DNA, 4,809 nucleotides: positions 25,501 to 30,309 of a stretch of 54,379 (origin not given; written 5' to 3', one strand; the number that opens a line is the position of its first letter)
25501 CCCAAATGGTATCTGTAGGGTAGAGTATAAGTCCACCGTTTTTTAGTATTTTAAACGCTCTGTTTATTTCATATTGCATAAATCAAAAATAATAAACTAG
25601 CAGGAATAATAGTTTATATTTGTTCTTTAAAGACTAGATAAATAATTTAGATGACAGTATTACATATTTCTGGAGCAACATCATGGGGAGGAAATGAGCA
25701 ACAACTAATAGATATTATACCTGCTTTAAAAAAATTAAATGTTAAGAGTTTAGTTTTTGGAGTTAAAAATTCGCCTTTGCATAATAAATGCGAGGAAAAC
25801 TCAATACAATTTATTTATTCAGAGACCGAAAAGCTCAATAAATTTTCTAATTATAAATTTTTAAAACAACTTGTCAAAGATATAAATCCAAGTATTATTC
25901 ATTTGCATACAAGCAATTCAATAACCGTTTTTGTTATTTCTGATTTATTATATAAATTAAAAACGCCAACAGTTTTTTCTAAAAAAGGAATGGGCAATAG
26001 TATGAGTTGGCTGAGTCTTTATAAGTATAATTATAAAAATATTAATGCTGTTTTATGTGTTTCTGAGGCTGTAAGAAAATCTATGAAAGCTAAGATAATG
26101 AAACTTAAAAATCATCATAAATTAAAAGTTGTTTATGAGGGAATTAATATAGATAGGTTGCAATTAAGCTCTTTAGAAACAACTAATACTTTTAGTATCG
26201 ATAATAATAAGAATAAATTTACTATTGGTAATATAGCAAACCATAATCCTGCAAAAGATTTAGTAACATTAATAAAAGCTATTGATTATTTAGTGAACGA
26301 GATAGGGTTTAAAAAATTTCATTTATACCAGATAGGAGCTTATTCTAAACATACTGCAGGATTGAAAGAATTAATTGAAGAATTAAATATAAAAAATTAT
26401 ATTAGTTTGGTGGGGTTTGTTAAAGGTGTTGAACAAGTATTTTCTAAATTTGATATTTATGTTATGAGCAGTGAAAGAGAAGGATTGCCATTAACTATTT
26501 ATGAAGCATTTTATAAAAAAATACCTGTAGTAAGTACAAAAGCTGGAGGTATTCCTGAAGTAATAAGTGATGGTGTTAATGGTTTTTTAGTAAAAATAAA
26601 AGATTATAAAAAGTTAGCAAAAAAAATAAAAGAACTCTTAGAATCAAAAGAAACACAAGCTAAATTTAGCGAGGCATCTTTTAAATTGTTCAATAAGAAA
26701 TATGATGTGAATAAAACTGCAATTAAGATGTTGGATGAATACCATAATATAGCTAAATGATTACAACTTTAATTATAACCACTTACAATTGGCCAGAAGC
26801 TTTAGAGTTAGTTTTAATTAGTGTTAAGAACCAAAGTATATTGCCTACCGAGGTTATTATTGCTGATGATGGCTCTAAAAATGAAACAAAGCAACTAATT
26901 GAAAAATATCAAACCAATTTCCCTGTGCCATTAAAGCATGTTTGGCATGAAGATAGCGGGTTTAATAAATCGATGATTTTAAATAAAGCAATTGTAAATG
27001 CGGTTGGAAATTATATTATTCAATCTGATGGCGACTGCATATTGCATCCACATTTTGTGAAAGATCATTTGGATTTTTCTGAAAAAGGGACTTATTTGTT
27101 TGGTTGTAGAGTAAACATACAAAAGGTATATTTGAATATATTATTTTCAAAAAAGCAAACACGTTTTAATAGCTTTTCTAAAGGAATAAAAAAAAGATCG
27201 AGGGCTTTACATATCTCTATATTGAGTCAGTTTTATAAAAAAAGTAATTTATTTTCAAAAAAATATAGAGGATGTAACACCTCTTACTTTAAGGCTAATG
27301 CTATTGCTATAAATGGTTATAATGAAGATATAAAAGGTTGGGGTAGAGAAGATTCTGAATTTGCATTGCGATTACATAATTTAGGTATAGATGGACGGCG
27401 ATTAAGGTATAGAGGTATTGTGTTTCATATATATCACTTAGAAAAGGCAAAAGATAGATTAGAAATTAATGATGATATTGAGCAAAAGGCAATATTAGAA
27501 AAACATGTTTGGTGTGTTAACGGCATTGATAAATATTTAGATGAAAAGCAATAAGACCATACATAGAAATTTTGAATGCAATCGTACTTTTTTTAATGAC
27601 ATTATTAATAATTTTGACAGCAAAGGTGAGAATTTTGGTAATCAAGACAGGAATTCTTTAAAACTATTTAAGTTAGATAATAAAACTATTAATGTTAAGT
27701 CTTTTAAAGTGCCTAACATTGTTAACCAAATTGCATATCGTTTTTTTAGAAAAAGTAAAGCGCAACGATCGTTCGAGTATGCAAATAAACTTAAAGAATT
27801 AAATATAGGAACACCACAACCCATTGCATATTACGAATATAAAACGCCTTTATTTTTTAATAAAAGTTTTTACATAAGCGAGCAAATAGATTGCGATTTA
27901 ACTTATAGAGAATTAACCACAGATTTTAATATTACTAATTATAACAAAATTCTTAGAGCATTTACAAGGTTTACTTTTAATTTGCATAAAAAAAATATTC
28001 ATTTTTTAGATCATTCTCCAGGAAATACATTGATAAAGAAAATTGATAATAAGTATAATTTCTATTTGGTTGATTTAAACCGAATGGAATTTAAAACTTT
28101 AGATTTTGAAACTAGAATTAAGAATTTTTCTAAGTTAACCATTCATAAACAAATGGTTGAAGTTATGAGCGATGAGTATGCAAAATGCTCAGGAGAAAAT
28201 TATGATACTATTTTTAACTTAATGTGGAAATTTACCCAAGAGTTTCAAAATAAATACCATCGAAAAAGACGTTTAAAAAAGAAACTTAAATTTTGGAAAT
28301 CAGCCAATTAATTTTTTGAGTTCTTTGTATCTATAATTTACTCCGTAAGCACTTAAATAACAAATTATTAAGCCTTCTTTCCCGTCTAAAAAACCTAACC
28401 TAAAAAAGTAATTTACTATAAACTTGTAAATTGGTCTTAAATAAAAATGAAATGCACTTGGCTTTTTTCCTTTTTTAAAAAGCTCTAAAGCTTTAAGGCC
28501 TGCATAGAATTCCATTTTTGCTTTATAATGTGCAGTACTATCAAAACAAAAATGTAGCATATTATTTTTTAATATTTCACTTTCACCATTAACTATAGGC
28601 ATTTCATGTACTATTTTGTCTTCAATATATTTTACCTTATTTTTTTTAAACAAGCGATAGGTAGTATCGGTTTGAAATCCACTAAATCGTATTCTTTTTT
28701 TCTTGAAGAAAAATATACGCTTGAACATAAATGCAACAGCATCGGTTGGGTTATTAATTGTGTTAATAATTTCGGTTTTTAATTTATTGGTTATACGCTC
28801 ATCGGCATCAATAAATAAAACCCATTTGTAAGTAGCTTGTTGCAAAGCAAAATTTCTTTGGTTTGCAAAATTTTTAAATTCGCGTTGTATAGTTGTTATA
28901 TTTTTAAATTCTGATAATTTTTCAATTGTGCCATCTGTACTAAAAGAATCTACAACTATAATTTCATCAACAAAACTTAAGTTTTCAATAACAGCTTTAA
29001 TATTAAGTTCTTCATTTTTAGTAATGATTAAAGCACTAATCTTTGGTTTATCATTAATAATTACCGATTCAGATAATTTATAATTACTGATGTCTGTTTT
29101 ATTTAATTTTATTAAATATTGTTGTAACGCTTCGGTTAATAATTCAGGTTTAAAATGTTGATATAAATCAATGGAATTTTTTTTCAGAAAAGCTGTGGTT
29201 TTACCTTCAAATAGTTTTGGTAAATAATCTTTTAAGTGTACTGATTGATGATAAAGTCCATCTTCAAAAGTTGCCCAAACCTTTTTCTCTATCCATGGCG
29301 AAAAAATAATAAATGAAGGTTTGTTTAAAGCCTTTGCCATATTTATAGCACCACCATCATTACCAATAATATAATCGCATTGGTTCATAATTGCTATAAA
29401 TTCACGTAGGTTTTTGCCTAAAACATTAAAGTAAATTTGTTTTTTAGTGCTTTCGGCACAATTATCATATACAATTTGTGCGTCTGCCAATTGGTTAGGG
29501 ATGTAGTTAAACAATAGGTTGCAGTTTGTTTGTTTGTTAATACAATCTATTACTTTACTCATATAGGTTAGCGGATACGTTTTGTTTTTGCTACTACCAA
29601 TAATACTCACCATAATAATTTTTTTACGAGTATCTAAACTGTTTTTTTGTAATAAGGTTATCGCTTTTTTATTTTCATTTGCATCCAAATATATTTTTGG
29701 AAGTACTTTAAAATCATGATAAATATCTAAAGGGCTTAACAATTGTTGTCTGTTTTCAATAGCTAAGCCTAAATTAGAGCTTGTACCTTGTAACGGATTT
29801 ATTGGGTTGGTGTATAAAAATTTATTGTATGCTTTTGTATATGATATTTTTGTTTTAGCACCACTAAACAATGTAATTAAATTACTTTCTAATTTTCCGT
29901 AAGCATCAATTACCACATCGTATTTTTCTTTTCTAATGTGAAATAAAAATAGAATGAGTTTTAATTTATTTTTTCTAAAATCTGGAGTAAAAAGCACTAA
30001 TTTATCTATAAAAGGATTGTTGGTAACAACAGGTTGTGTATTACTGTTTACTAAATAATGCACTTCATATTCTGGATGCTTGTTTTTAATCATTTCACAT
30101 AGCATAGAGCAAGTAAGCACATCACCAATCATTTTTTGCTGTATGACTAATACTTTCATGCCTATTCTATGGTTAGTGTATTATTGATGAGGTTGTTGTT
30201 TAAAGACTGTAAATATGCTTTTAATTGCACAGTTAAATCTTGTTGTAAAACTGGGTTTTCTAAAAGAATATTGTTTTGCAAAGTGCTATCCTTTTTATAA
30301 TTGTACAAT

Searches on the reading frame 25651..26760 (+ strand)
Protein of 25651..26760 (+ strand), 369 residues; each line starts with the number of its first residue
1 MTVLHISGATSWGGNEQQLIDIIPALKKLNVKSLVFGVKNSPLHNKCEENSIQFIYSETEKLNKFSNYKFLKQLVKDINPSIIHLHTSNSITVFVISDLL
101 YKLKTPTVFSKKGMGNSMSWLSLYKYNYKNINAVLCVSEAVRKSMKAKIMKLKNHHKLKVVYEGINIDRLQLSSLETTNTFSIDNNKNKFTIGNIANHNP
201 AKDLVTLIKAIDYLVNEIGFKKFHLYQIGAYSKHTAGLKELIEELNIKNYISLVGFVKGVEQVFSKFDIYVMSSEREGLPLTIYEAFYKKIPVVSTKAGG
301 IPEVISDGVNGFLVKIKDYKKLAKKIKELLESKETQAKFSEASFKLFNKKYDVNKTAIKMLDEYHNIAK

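Call 37: search_protein_families(library=pfam, proteins=[window:25651-26760:+], max_evalue=0.001)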
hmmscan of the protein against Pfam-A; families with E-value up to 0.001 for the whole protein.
window:25651-26760:+ (369 aa): 5 families
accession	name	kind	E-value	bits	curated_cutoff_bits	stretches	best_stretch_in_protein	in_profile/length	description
PF00534.26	Glycos_transf_1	-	4.3e-31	108.2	26.4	1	180-344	6-170/172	Glycosyl transferases group 1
PF13692.12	Glyco_trans_1_4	-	3.3e-28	99.2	27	1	191-331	6-141/142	Glycosyl transferases group 1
PF13439.12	Glyco_transf_4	-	4.2e-11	43.6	28.5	1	12-169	1-170/170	Glycosyltransferase Family 4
PF20706.3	GT4-conflict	-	3e-07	30.2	26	1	137-311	153-326/385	Family 4 Glycosyltransferase in conflict systems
PF13477.12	Glyco_trans_4_2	-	7.3e-05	23.4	23.4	1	51-138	44-139/139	Glycosyl transferase 4-like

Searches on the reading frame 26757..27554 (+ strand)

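Call 37: search_protein_families(library=pfam, proteins=[window:26757-27554:+], max_evalue=0.001)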
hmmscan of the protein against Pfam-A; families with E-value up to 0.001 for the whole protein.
window:26757-27554:+ (265 aa): 4 families
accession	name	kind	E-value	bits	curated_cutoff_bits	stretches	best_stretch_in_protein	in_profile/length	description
PF00535.33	Glycos_transf_2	-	3.8e-19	69.7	23.3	1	5-149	2-145/168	Glycosyl transferase family 2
PF02709.20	Glyco_transf_7C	-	1.5e-15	57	23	1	162-227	11-77/78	N-terminal domain of galactosyltransferase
PF13641.12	Glyco_tranf_2_3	-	4.1e-06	27.4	27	1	4-110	4-114/230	Glycosyltransferase like family 2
PF10111.15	Glyco_tranf_2_2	-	6.5e-05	23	27.3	1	30-207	29-200/276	Glycosyltransferase like family 2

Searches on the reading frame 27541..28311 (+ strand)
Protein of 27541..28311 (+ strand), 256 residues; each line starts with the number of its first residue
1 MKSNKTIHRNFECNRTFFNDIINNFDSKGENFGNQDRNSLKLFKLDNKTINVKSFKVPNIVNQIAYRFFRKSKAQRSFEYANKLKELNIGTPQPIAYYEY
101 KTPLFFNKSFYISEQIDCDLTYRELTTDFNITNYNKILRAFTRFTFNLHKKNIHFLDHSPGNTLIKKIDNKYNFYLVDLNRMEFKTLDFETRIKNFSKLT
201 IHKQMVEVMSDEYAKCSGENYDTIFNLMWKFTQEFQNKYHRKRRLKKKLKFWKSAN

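Call 37: search_protein_families(library=pfam, proteins=[window:27541-28311:+], max_evalue=0.001)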
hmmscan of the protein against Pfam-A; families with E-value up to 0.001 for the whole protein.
window:27541-28311:+ (256 aa): 1 family
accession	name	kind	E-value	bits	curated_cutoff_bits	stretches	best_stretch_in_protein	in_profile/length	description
PF06293.20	Kdo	-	4.6e-07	29.9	21.3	1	62-201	47-188/207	Lipopolysaccharide kinase (Kdo/WaaP) family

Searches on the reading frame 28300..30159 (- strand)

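Call 37: search_protein_families(library=pfam, proteins=[window:28300-30159:-], max_evalue=0.001)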
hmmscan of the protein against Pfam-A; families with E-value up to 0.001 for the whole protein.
window:28300-30159:- (619 aa): 3 families
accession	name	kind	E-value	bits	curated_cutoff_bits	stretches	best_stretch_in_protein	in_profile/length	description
PF00535.33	Glycos_transf_2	-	2.9e-19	70.1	23.3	1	375-510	1-143/168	Glycosyl transferase family 2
PF01075.23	Glyco_transf_9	-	8.7e-18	65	22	1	75-288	8-211/247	Glycosyltransferase family 9 (heptosyltransferase)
PF13704.12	Glyco_tranf_2_4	-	5.3e-06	27.3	27.5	1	395-458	16-86/98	Glycosyl transferase family 2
